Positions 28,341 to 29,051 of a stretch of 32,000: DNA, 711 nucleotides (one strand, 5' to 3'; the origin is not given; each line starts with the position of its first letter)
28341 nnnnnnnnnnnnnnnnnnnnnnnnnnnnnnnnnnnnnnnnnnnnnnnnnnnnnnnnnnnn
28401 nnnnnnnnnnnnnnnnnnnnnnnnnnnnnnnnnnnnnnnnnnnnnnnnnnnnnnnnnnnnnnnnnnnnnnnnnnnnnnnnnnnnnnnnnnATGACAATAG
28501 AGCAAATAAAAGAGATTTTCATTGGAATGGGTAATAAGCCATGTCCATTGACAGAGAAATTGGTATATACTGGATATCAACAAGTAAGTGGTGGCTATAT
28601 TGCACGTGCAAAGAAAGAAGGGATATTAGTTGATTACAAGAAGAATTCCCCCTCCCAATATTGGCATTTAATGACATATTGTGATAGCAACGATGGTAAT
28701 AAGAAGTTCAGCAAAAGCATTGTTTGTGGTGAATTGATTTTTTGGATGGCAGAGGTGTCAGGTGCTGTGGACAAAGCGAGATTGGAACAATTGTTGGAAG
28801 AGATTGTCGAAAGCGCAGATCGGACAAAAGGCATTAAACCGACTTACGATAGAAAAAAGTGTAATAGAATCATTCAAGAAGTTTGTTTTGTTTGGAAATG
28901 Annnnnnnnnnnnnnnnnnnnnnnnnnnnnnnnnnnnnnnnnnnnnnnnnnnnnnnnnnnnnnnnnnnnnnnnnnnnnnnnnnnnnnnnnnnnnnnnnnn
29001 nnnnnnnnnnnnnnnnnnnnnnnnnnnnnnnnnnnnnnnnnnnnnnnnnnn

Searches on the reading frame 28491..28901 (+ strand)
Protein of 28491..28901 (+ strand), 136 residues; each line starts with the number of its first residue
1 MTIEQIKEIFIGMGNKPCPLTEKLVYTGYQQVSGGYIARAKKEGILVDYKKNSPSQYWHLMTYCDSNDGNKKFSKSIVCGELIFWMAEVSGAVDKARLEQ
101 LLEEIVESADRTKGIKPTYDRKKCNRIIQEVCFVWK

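Call 9: search_protein_families(library=pfam, proteins=[window:28491-28901:+], max_evalue=0.01)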
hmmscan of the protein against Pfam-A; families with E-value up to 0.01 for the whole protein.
window:28491-28901:+ (136 aa): 0 families

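Call 10: search_protein_families(library=phrogs, proteins=[window:28491-28901:+], max_evalue=0.01)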
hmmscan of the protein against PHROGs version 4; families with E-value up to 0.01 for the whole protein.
window:28491-28901:+ (136 aa): 0 families

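Call 22: search_protein_families(library=padloc, proteins=[window:28491-28901:+], max_evalue=0.1)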
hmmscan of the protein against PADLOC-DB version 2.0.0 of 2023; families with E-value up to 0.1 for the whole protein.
window:28491-28901:+ (136 aa): 0 families

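Call 65: find_related_loci(query=window:28491-28901:+, collection=viral_contigs, flank=5000)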
Query window:28491-28901:+ (136 aa) in viral_contigs; peptide patterns used: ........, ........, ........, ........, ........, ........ (x = any residue, [..] = any of these).
113 stretches matched a pattern; 1 encode a relative of the query (tblastn E <= 1e-3); 1 distinct loci.
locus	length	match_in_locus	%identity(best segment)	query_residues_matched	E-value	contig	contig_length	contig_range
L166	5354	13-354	45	5-133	3e-25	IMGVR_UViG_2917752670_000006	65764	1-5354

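Call 66: find_homologous_proteins(query=window:28491-28901:+)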
Query window:28491-28901:+ (136 aa): 415 proteins with E <= 0.001 among 424 candidates; the best 120 are listed.
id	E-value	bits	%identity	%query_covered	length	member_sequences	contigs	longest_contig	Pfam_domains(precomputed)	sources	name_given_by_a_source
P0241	2.3e-87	308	100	100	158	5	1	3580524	-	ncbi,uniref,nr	ncbi:hypothetical protein PRMUPPPA20_14330 [Xylanibacter ruminicola]|uniref:Uncharacterized protein 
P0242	6.0e-66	239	88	90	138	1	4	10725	-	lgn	-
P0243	1.4e-60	221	77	98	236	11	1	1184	-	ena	-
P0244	1.5e-58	215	71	98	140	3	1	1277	-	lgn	-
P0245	2.0e-58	214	74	99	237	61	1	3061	-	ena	-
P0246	2.3e-58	214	72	98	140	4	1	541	-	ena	-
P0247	2.0e-57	211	71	98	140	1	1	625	-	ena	-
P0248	5.7e-57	210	71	98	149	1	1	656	-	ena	-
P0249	1.2e-55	205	70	98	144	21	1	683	-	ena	-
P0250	1.2e-55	205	69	98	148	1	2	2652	-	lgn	-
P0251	1.2e-55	205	71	98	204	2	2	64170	-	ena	-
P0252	1.5e-55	205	71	98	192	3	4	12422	-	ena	-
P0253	2.3e-54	201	67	98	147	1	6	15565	-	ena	-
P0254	4.8e-54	200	67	98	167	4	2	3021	-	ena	-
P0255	8.5e-54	199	69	98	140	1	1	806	-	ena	-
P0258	4.3e-53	197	65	98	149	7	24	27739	-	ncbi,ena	-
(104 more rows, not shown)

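Call 67: find_encoding_contigs(protein=P0242, flank=5000, max_places=3)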
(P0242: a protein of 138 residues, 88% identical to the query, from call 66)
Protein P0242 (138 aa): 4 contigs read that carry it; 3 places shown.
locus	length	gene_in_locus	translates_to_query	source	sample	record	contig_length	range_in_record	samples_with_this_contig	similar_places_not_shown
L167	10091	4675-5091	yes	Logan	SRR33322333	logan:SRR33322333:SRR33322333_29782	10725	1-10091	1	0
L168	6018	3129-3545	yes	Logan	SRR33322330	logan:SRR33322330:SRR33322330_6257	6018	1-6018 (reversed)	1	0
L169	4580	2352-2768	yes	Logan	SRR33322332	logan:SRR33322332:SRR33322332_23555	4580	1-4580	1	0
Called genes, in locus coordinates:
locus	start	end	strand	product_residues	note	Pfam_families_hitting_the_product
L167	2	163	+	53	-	?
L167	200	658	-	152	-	-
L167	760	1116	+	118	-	-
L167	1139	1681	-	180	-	-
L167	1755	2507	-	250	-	-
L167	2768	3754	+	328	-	-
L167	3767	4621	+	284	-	PF03781:FGE-sulfatase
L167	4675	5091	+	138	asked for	-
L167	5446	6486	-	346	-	-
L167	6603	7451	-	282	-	PF20459:DUF6712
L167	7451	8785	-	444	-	-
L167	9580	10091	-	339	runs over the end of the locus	-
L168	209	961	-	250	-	-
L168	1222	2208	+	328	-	-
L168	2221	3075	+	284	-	PF03781:FGE-sulfatase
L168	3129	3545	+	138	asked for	-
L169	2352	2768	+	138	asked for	-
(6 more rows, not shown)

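Call 68: find_encoding_contigs(protein=P0251, flank=5000, max_places=2)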
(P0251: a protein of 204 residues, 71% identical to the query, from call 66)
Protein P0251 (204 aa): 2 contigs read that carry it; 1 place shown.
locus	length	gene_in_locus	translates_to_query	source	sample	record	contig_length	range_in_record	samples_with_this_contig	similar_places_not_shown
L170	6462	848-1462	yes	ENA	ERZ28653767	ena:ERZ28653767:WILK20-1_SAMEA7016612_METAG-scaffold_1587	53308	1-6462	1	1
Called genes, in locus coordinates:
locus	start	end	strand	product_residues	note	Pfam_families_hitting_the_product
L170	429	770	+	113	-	PF08797:HIRAN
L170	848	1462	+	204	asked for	-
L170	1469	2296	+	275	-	-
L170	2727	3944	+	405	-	PF14281:PDDEXK_4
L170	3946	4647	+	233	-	PF22507:DUF6994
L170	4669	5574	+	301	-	PF13280:WYL, PF25583:WCX (faint)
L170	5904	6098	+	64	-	-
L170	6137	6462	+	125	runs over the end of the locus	PF05336:rhaM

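Call 69: find_encoding_contigs(protein=P0258, flank=5000, max_places=3)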
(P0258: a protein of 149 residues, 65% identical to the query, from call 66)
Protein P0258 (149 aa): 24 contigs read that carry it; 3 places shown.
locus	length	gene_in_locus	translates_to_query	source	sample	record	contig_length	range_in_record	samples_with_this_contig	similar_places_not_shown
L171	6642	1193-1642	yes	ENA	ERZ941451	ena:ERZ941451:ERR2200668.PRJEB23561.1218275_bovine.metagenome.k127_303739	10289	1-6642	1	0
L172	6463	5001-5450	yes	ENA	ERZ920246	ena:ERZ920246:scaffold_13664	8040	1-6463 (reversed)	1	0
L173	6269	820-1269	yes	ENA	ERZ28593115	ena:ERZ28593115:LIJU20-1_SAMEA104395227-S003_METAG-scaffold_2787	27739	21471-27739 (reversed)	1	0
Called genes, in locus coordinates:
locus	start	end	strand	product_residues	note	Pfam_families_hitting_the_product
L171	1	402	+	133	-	?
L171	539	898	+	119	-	PF08797:HIRAN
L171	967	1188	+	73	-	PF03840:SecG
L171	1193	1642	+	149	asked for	-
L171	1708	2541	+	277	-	-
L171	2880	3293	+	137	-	-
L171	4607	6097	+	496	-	PF13708:DUF4942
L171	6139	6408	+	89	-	-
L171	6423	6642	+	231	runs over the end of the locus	PF01656:CbiA, PF09140:MipZ, PF13614:AAA_31, PF16575:CLP1_P (weak)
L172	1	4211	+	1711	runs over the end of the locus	PF01835:MG2, PF00207:A2M, PF17973:bMG10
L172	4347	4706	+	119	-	PF08797:HIRAN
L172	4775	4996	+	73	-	PF03840:SecG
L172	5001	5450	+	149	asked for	-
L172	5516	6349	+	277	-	-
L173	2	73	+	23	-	?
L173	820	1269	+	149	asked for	-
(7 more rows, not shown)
